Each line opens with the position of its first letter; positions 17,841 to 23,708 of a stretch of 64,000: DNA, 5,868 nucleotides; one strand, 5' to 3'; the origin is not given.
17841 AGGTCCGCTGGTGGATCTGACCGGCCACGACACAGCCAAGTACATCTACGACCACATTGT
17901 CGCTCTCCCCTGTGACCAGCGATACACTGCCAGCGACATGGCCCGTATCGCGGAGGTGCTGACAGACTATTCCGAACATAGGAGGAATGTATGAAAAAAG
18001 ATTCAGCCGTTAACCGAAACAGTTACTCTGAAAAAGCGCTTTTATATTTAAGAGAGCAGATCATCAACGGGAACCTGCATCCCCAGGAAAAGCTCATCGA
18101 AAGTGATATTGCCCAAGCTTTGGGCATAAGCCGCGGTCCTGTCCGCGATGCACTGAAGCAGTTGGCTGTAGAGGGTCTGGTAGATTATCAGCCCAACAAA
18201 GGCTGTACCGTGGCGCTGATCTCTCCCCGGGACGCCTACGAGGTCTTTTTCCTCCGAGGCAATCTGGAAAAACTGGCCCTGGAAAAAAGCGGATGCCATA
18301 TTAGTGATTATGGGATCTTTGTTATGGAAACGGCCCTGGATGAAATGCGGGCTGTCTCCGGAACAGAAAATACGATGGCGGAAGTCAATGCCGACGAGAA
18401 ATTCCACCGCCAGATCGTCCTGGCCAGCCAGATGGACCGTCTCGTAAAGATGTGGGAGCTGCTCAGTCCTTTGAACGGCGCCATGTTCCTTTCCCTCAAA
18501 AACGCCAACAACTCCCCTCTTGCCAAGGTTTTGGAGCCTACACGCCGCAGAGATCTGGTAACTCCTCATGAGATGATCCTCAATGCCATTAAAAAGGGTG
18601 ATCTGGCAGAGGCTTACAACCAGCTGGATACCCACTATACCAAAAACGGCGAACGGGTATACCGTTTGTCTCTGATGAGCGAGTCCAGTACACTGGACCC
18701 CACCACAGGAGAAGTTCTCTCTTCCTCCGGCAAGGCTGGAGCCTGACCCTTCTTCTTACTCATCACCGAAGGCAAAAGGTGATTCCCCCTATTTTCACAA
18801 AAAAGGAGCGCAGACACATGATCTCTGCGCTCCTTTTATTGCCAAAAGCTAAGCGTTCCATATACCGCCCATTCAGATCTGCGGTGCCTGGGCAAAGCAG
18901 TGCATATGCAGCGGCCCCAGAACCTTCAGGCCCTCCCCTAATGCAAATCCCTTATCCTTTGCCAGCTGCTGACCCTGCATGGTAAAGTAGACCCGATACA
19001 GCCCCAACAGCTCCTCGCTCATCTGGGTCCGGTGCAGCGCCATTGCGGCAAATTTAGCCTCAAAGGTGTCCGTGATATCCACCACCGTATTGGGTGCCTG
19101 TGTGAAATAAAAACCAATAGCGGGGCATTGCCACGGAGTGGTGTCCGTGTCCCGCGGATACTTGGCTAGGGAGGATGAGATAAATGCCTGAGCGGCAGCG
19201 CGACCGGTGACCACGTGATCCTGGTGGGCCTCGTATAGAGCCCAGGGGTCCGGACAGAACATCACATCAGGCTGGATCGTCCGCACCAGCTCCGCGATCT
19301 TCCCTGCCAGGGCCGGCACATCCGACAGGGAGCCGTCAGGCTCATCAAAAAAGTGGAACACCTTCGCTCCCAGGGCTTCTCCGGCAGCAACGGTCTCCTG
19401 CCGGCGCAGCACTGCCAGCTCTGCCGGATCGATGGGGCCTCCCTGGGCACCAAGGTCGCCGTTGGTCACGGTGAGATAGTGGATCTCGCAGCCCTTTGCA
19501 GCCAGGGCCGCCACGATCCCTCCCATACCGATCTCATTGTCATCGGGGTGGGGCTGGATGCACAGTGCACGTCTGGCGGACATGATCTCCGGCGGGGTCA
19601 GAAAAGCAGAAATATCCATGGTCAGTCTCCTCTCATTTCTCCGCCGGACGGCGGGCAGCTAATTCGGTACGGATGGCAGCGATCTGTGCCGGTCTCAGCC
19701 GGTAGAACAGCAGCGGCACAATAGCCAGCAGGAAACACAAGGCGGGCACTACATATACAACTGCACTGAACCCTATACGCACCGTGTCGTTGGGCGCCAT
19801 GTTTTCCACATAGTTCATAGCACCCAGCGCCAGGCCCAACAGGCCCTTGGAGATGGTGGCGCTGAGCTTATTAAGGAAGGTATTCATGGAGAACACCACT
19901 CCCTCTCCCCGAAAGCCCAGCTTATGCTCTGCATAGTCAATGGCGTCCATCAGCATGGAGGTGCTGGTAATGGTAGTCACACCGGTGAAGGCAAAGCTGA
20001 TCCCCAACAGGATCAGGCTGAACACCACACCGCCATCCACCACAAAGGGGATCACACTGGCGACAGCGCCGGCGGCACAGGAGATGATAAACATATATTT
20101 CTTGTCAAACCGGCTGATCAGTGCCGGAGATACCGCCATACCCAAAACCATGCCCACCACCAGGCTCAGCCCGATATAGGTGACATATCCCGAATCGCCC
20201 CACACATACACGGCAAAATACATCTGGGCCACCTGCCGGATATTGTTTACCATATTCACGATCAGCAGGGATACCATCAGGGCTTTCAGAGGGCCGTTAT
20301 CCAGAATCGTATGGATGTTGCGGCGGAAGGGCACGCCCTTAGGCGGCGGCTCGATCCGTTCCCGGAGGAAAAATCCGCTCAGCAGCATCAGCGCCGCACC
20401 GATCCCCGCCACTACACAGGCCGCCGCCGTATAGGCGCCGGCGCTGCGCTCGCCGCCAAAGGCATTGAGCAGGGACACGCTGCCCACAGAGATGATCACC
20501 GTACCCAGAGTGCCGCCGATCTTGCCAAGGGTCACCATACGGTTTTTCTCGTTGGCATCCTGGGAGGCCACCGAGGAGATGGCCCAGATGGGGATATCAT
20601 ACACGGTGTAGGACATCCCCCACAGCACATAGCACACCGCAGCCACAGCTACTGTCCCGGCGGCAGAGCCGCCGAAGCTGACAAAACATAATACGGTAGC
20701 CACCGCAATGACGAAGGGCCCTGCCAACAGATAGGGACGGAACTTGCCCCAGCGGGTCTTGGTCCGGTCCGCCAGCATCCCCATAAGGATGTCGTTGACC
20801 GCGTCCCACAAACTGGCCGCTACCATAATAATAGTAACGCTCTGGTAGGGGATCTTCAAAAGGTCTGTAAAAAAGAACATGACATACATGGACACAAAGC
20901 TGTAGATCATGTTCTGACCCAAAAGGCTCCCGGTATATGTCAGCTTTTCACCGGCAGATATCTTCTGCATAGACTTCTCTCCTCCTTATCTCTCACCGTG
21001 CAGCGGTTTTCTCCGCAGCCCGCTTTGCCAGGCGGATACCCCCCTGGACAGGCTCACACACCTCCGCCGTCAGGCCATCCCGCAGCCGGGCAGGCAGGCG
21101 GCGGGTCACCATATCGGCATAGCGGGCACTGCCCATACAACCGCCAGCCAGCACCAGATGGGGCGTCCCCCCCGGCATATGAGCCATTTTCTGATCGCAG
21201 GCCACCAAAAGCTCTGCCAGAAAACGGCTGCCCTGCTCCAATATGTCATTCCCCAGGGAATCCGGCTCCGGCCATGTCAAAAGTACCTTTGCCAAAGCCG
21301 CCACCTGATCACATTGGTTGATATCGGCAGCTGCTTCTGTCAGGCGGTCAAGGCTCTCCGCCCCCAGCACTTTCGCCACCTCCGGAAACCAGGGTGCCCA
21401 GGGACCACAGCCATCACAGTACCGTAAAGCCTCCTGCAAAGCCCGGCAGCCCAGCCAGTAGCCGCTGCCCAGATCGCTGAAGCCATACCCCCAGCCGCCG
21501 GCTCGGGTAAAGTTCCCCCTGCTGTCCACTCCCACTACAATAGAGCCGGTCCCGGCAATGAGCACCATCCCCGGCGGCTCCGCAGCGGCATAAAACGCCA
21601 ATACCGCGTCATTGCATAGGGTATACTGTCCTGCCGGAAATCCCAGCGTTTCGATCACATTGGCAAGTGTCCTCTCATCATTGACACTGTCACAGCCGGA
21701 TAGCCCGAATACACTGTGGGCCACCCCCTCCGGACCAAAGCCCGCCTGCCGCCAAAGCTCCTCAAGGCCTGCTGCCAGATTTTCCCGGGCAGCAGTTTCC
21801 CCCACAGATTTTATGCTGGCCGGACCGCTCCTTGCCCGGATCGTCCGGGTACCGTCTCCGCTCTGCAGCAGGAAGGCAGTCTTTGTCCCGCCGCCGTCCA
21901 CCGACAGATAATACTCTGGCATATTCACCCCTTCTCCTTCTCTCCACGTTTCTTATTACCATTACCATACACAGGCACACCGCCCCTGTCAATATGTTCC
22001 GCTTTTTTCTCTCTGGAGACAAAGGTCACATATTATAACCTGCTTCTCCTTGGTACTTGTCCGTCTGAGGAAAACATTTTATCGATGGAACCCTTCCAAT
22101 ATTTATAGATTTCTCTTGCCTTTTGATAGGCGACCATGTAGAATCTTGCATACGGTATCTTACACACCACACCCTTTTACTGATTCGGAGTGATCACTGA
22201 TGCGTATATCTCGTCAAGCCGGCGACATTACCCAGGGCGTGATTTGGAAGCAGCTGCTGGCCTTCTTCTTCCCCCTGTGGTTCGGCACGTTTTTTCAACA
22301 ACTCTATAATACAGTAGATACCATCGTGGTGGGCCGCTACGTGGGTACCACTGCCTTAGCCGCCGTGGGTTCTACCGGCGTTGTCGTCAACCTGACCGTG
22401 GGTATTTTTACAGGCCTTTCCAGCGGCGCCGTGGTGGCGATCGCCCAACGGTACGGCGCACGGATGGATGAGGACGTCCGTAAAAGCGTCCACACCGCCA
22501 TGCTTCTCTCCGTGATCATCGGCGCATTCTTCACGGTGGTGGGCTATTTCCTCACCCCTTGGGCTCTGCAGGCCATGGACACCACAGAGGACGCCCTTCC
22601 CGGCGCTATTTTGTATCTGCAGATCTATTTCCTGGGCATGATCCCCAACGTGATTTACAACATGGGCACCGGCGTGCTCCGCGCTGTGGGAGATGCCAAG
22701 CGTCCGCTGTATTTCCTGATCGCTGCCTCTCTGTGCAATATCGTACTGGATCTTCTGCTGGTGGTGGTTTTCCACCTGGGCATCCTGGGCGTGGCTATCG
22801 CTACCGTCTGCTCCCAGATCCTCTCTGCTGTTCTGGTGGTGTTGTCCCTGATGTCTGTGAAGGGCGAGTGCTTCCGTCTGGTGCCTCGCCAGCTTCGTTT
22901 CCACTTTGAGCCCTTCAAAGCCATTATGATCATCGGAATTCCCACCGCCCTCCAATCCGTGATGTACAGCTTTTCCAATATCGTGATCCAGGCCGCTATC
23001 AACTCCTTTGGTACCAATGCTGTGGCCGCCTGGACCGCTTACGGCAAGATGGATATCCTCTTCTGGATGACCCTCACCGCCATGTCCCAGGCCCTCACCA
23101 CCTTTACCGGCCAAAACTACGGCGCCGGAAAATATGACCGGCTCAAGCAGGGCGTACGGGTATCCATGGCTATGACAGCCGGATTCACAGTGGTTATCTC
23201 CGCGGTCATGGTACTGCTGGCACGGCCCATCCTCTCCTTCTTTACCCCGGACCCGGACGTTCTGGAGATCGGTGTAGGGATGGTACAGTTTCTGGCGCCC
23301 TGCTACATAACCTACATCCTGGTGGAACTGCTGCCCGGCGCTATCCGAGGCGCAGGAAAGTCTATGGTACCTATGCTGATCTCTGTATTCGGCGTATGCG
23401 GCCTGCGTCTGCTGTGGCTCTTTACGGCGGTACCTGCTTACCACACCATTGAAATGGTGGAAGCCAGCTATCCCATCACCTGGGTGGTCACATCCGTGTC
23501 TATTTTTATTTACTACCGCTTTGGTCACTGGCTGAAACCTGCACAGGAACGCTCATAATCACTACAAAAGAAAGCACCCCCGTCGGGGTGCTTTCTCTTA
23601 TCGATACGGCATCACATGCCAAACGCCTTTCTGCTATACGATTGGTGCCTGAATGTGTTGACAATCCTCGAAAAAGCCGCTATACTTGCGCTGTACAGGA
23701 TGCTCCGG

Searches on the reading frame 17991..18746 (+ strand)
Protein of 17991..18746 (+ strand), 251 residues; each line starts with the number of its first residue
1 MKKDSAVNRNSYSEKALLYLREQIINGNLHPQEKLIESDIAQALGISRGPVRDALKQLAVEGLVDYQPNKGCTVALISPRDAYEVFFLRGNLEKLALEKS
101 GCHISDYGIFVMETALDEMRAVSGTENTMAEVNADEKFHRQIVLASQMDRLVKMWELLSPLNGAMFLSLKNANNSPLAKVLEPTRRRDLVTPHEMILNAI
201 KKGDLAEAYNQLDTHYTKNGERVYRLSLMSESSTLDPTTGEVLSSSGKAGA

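Call 52: search_protein_families(library=pfam, proteins=[window:17991-18746:+])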
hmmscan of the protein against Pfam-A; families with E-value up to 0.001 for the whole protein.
window:17991-18746:+ (251 aa): 4 families
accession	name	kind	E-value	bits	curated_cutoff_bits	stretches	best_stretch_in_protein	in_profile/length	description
PF07729.17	FCD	-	1.9e-15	57.8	24.3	1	84-216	1-123/125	FCD domain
PF00392.27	GntR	-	2.9e-15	56.1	27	1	18-74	7-64/64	Bacterial regulatory proteins, gntR family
PF01325.25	Fe_dep_repress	-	0.00011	22.8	26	1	37-71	25-59/60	Iron dependent repressor, N-terminal DNA binding domain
PF13412.12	HTH_24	-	0.00068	19.6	21.9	0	39-64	22-47/48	Winged helix-turn-helix DNA-binding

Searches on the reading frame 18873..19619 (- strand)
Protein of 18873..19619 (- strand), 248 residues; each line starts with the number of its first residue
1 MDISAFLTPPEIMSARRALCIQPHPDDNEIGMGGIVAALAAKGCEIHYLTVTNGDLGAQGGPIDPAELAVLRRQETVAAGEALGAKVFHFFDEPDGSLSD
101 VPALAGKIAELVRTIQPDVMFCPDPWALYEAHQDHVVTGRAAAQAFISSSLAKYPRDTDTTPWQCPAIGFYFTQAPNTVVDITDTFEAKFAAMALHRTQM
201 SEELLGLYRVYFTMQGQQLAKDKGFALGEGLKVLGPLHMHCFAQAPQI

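Call 52: search_protein_families(library=pfam, proteins=[window:18873-19619:-])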
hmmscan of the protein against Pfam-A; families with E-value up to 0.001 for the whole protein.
window:18873-19619:- (248 aa): 1 family
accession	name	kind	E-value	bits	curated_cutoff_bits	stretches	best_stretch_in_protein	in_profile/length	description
PF02585.22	PIG-L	-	1.6e-29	103.5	28.2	1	19-145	1-128/129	GlcNAc-PI de-N-acetylase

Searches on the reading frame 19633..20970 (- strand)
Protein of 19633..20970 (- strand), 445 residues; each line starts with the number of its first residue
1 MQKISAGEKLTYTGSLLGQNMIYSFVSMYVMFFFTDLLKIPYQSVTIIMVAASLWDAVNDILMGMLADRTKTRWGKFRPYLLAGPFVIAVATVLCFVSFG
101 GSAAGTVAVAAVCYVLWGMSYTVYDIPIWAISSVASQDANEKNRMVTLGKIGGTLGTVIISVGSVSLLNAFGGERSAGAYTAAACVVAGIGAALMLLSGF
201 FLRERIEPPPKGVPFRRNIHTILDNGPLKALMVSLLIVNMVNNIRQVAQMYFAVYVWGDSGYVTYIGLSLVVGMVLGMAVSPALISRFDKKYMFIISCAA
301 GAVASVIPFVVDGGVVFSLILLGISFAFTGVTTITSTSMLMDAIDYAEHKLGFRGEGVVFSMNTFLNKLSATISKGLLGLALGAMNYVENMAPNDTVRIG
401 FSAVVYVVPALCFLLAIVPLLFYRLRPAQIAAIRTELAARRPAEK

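Call 4: search_protein_families(library=pfam, proteins=[window:19633-20970:-])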
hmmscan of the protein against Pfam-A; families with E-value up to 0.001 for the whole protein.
window:19633-20970:- (445 aa): 2 families
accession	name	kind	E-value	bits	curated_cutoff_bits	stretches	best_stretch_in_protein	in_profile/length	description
PF13347.12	MFS_2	-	1e-68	232.3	27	1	17-425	7-425/427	MFS/sugar transport protein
PF07690.21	MFS_1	-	2.6e-12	46.8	33.4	2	140-344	117-323/347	Major Facilitator Superfamily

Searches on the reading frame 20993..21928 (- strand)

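Call 4: search_protein_families(library=pfam, proteins=[window:20993-21928:-])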
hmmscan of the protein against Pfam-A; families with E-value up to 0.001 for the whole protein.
window:20993-21928:- (311 aa): 1 family
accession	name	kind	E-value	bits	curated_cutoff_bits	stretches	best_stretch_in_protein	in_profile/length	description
PF01869.26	BcrAD_BadFG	-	3.2e-30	106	31.5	1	10-275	3-241/271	BadF/BadG/BcrA/BcrD ATPase family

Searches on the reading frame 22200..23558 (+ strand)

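Call 4: search_protein_families(library=pfam, proteins=[window:22200-23558:+])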
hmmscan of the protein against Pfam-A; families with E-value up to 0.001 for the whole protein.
window:22200-23558:+ (452 aa): 2 families
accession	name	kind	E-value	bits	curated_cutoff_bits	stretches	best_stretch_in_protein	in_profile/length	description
PF01554.23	MatE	-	6e-62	208.5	24.9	2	25-185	1-160/161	MatE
PF01943.22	Polysacc_synt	-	0.00012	22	28.2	0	16-66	204-251/274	Polysaccharide biosynthesis protein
